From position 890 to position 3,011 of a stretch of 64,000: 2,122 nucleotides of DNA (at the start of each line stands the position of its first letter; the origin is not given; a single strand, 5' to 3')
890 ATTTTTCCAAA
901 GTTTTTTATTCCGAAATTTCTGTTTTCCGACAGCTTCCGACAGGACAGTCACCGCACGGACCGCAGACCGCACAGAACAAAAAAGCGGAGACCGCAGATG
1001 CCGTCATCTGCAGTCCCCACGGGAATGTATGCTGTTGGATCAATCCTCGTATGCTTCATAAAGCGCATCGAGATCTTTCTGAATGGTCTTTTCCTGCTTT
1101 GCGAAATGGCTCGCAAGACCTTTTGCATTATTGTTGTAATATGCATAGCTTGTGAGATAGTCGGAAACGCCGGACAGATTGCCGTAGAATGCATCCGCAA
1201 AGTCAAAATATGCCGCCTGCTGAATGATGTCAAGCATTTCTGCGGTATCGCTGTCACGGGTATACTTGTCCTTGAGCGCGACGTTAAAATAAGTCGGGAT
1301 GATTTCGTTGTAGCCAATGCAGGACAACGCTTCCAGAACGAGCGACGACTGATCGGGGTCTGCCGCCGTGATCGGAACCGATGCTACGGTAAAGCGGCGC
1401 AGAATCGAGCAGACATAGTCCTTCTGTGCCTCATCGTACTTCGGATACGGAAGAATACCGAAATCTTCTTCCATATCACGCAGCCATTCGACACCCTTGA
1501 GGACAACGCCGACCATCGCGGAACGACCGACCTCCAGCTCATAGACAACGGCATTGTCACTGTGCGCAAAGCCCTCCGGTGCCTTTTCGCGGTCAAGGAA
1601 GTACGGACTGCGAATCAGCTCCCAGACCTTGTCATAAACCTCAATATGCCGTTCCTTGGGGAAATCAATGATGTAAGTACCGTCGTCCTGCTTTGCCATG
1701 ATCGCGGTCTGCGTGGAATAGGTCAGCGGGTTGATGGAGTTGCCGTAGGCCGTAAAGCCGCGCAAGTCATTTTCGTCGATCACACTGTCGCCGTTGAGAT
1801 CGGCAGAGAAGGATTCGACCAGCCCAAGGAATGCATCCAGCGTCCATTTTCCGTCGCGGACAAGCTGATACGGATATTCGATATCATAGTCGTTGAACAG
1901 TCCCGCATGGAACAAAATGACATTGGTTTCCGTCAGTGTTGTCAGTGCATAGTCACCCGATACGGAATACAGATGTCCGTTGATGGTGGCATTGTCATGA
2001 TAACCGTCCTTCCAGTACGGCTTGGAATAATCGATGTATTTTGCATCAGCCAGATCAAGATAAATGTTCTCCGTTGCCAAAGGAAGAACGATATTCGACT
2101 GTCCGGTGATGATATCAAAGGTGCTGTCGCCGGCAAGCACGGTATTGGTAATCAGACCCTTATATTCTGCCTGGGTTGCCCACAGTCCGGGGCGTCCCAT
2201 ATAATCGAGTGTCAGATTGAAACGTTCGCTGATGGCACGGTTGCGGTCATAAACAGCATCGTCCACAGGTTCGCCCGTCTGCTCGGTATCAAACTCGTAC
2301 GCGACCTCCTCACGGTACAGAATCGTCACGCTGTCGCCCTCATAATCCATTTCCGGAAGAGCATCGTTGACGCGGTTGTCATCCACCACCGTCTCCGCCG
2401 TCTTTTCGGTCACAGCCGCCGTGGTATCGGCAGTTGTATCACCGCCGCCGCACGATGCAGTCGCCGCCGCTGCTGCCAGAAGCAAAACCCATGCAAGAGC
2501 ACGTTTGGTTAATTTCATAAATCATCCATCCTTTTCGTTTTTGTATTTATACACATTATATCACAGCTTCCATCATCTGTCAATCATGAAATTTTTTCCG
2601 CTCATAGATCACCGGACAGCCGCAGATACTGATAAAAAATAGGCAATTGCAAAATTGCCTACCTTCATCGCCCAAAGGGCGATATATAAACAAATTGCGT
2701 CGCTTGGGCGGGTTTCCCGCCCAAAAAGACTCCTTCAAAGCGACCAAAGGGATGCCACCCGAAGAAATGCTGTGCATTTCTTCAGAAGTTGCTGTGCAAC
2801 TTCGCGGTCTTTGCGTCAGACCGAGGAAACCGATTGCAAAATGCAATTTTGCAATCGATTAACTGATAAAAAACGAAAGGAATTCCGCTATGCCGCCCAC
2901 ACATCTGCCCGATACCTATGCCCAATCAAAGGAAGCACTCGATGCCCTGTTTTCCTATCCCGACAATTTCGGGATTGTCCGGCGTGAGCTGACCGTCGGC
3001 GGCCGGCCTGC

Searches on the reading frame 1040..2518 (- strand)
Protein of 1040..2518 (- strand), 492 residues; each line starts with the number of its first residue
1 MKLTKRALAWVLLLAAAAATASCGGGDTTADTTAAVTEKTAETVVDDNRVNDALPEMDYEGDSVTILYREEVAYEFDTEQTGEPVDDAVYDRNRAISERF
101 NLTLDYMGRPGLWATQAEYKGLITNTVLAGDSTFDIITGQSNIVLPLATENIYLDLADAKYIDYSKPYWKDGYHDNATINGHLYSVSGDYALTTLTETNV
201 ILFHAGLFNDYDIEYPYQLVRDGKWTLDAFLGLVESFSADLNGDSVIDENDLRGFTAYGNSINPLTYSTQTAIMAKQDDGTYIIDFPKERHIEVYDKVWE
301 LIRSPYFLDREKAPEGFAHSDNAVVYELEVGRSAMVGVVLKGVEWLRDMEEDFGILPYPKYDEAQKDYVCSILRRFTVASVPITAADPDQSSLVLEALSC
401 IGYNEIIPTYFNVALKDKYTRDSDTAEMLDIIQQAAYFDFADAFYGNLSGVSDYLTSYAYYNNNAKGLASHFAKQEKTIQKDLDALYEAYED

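Call 15: search_protein_families(library=ncbifam, proteins=[window:1040-2518:-], max_evalue=0.01)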
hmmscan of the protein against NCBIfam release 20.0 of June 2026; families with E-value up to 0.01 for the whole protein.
window:1040-2518:- (492 aa): 0 families

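Call 73: find_encoding_contigs(protein=window:1040-2518:-, flank=1500, max_places=8)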
Protein window:1040-2518:- (492 aa): no gene with exactly this product is on record in the collection.

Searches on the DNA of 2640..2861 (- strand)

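Call 68: search_dna_similar(query=window:2640-2861:-, collection=plasmids, mode=distant, max_evalue=0.01)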
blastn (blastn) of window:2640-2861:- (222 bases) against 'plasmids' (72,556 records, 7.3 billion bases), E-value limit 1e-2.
No match.

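Call 84: search_dna_similar(query=window:2640-2861:-, collection=phages, mode=distant, max_evalue=0.01)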
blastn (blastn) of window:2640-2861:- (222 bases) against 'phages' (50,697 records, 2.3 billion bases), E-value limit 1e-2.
No match.
